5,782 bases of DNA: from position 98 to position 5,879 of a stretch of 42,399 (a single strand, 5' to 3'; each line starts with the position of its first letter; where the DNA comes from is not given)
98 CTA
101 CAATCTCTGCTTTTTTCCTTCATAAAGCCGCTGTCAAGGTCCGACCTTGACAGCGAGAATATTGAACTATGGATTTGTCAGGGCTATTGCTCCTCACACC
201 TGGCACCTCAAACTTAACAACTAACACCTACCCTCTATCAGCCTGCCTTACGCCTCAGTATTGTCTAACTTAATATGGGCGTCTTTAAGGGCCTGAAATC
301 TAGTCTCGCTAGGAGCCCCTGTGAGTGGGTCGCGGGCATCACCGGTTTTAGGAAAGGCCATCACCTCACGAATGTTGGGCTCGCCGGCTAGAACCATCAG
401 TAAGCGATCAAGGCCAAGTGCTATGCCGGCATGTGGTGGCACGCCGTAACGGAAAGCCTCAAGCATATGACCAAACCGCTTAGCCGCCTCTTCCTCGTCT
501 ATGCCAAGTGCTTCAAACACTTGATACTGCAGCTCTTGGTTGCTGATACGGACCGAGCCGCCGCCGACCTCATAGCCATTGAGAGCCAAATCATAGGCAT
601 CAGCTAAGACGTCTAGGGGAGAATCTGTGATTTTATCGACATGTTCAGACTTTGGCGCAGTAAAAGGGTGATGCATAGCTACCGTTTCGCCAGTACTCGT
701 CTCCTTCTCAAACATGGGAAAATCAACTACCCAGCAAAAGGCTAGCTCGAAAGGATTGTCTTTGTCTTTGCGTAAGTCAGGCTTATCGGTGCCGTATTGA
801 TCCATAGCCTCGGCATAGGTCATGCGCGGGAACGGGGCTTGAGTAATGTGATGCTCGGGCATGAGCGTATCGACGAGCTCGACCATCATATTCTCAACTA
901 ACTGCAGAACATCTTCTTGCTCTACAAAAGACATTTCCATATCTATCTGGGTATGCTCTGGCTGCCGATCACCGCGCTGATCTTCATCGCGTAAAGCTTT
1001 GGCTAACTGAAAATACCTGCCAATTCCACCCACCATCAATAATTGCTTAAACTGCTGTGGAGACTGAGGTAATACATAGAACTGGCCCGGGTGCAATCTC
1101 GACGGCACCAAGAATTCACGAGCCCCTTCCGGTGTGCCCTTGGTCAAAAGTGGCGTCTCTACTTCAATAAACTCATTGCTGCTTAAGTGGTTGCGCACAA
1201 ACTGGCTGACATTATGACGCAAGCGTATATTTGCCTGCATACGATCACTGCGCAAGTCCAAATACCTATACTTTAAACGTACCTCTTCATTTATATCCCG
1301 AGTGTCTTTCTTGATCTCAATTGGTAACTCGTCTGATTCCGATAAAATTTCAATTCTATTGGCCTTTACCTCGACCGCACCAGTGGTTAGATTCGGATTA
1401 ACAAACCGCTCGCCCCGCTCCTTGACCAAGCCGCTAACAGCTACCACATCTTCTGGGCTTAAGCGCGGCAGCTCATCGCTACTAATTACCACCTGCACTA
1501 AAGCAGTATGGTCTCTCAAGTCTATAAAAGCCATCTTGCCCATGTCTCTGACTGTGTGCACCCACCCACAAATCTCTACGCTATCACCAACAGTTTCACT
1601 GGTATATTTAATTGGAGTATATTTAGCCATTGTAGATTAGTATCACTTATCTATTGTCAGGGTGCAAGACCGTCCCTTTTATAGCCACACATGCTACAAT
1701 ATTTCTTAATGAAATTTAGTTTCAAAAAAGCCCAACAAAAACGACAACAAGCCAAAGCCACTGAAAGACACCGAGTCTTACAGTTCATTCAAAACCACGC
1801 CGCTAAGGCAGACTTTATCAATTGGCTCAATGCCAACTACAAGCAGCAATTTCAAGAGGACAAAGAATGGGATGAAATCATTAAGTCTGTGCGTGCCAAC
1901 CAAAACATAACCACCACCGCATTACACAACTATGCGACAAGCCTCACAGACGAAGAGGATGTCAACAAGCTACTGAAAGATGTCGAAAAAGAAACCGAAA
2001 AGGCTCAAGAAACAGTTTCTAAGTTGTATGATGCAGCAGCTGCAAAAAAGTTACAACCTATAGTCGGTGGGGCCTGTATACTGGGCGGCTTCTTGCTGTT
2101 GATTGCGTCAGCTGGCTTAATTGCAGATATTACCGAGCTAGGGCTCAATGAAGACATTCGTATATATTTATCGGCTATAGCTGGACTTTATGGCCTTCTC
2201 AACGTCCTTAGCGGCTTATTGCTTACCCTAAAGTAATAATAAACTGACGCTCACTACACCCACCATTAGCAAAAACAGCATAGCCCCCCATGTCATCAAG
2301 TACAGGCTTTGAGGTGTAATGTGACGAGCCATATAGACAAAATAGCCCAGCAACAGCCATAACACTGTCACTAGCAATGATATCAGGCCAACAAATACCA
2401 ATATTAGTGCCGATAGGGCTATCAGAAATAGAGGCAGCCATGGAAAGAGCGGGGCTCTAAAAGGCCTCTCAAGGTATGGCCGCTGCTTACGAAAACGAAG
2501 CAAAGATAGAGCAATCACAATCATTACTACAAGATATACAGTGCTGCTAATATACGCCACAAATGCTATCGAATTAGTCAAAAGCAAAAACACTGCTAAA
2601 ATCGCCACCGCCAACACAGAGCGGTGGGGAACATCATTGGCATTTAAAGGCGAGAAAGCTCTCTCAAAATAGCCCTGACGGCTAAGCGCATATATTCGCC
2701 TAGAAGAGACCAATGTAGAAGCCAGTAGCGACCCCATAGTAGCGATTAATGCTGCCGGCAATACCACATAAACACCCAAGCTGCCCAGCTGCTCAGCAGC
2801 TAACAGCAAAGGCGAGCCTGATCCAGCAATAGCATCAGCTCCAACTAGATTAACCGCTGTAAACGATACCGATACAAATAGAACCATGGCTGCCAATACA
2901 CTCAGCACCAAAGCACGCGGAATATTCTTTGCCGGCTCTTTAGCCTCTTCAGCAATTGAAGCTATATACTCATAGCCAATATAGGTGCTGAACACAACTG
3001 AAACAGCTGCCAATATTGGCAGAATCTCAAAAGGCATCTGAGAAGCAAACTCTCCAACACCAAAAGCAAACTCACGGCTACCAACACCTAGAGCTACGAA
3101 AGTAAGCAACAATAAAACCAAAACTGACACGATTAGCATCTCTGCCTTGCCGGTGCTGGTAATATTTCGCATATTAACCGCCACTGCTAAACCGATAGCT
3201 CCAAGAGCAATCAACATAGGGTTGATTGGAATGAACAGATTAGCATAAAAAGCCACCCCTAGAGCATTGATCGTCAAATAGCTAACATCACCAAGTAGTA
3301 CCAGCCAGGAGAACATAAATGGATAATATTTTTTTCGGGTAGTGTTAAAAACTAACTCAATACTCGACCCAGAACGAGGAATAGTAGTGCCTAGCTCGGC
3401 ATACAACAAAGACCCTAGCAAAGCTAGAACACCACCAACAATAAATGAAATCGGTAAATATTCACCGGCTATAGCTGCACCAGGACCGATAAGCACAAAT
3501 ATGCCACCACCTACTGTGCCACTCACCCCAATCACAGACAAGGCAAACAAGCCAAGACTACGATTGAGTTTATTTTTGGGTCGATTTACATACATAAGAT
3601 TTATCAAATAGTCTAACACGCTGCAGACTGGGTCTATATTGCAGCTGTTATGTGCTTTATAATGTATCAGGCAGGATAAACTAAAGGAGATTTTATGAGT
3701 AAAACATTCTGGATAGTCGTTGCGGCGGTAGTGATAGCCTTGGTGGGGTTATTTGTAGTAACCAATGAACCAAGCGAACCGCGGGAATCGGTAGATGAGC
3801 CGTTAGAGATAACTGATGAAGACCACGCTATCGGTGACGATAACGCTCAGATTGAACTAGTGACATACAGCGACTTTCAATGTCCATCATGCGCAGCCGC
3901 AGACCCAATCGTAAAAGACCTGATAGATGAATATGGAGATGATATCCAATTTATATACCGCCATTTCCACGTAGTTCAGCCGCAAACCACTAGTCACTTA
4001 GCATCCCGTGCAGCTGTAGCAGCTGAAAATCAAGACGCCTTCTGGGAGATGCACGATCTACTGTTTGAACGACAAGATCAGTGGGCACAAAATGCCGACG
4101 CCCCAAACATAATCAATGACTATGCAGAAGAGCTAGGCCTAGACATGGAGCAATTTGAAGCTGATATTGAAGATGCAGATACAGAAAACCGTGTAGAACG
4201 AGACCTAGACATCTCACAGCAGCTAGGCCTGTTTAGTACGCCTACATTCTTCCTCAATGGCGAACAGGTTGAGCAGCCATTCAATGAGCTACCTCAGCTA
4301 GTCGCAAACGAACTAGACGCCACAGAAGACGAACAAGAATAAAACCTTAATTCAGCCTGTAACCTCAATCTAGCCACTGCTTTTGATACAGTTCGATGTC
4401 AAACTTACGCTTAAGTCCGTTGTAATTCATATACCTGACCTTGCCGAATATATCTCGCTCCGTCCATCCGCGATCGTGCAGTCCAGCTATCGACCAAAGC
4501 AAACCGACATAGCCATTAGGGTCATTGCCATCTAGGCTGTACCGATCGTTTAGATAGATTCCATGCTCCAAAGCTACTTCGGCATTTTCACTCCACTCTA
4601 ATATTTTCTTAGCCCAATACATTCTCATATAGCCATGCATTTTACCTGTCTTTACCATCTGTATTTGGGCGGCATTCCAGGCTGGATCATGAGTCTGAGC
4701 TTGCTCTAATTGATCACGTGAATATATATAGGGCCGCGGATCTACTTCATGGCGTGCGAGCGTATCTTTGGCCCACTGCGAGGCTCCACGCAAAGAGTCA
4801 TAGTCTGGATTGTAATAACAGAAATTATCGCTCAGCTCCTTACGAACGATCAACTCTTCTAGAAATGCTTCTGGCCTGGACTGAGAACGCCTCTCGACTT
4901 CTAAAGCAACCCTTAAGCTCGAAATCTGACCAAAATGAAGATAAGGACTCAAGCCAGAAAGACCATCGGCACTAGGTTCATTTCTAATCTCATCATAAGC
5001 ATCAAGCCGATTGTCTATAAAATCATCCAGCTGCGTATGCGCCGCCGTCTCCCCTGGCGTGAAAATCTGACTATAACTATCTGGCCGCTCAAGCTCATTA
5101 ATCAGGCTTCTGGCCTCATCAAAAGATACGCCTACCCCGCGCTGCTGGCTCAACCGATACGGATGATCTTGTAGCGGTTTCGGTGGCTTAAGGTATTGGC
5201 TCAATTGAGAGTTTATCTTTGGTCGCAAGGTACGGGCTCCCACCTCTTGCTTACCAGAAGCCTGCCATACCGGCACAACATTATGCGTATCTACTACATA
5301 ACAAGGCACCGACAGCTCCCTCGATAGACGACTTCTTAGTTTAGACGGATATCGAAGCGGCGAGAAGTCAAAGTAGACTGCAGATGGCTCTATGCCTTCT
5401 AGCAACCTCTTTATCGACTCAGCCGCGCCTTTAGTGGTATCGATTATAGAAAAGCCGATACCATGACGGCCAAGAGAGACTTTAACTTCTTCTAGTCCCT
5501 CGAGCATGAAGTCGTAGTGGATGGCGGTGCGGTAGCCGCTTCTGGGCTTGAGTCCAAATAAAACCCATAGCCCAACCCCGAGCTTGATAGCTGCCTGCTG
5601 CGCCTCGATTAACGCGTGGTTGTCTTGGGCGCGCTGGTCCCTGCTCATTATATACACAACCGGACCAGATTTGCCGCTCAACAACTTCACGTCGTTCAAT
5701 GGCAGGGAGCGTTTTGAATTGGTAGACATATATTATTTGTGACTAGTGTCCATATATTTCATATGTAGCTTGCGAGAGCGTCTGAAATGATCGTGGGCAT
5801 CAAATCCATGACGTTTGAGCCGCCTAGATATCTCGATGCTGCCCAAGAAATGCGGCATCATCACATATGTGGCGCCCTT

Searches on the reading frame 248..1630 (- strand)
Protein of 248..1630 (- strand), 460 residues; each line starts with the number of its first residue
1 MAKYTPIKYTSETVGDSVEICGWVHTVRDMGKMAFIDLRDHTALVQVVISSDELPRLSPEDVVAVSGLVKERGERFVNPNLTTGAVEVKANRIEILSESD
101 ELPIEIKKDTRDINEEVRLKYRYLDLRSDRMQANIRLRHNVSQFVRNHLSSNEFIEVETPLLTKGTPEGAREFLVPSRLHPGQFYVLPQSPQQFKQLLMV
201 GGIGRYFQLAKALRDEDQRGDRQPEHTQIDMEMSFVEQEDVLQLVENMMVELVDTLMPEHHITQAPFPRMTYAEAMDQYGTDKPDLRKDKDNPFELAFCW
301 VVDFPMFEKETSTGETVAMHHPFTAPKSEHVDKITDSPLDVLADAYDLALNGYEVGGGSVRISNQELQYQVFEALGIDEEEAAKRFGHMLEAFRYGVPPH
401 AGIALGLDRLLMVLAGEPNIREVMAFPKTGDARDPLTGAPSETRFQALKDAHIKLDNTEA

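Call 19: search_protein_families(library=pfam, proteins=[window:248-1630:-], max_evalue=0.001)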
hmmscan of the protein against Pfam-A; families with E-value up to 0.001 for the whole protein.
window:248-1630:- (460 aa): 2 families
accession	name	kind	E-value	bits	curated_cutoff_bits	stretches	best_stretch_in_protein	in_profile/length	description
PF00152.25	tRNA-synt_2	-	8.3e-118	393.4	25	1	114-429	1-307/308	tRNA synthetases class II (D, K and N)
PF01336.31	tRNA_anti-codon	-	4.4e-17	62.2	27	1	18-96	1-75/75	OB-fold nucleic acid binding domain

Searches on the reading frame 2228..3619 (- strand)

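Call 19: search_protein_families(library=pfam, proteins=[window:2228-3619:-], max_evalue=0.001)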
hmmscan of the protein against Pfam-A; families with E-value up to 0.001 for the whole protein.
window:2228-3619:- (463 aa): 2 families
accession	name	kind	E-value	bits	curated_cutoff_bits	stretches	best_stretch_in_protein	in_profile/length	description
PF13520.12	AA_permease_2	-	2.1e-38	132.8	27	1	22-441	1-419/427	Amino acid permease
PF00324.27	AA_permease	-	1.5e-34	119.9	24.6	1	28-417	3-427/470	Amino acid permease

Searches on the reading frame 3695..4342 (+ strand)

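Call 19: search_protein_families(library=pfam, proteins=[window:3695-4342:+], max_evalue=0.001)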
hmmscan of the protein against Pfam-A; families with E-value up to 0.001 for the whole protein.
window:3695-4342:+ (215 aa): 3 families
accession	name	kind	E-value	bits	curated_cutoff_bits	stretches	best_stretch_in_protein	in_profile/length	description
PF13462.12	Thioredoxin_4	-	1.2e-28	100.8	23.2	1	41-195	3-153/165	Thioredoxin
PF01323.26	DSBA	-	3.6e-17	63.2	25.6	1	55-192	2-177/191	DSBA-like thioredoxin domain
PF13743.12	Thioredoxin_5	-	2.4e-09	37.6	27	1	131-193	107-169/186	Thioredoxin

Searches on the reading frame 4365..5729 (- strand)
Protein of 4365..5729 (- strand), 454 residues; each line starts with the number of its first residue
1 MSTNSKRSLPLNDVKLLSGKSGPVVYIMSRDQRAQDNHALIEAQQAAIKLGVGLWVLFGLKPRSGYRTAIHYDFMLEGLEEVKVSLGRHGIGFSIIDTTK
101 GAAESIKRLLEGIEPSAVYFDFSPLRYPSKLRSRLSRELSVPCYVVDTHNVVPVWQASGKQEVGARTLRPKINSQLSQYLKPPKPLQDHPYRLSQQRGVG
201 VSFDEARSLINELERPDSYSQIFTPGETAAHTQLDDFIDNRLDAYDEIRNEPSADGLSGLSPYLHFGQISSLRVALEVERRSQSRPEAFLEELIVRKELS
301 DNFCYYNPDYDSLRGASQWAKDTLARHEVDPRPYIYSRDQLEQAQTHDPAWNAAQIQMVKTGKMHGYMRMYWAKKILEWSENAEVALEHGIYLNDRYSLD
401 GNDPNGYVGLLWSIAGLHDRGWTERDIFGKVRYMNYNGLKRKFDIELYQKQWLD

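Call 19: search_protein_families(library=pfam, proteins=[window:4365-5729:-], max_evalue=0.001)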
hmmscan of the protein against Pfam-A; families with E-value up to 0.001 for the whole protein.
window:4365-5729:- (454 aa): 1 family
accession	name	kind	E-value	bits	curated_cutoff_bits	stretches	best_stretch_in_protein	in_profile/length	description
PF00875.24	DNA_photolyase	-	4.7e-22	79.1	26.6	1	24-183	1-160/164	DNA photolyase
